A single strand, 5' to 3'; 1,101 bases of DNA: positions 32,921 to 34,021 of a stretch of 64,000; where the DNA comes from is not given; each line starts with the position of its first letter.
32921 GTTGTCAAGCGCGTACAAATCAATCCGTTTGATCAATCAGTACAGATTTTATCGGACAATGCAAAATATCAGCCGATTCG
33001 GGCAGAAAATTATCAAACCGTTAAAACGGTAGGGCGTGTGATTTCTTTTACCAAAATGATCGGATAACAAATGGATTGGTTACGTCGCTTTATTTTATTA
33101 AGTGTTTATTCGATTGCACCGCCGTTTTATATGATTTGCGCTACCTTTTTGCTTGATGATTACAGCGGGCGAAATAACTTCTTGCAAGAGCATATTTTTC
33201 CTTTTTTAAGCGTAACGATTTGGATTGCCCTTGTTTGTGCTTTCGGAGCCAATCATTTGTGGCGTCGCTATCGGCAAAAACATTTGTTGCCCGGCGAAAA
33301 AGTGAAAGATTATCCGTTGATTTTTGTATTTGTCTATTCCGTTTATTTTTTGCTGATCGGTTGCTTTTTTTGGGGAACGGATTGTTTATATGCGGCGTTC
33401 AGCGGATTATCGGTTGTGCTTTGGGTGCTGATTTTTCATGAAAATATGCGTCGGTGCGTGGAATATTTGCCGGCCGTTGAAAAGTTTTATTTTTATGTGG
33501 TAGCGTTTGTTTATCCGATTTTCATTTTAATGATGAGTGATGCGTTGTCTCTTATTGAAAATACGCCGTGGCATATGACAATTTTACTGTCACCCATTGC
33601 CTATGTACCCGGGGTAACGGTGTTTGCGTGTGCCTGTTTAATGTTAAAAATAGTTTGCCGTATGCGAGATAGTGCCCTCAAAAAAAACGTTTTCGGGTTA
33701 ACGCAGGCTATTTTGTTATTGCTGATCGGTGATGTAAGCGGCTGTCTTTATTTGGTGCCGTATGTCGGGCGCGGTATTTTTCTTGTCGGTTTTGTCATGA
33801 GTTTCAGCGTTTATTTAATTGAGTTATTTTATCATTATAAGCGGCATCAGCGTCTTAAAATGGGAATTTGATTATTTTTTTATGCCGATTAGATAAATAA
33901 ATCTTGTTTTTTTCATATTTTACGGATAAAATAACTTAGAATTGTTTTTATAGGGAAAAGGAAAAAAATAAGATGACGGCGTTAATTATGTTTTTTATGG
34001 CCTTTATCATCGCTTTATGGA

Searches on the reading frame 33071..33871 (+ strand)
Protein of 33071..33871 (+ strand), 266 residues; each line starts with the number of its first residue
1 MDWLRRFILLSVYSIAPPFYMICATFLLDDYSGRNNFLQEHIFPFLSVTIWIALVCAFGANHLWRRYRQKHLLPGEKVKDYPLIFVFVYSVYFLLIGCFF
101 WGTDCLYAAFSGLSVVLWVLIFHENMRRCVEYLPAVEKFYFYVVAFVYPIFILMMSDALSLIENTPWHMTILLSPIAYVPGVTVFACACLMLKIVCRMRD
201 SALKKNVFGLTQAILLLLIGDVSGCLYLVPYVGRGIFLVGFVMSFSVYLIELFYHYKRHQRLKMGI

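Call 33: search_protein_families(library=pfam, proteins=[window:33071-33871:+], max_evalue=5)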
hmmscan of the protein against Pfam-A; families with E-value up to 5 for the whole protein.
window:33071-33871:+ (266 aa): 1 family
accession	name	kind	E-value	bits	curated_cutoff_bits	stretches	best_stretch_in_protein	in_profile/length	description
PF02248.22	Como_SCP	-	0.18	11.8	27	1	155-204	34-82/183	Small coat protein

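Call 37: search_protein_families(library=ncbifam, proteins=[window:33071-33871:+], max_evalue=1)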
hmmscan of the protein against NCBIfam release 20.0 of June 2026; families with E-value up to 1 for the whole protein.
window:33071-33871:+ (266 aa): 0 families
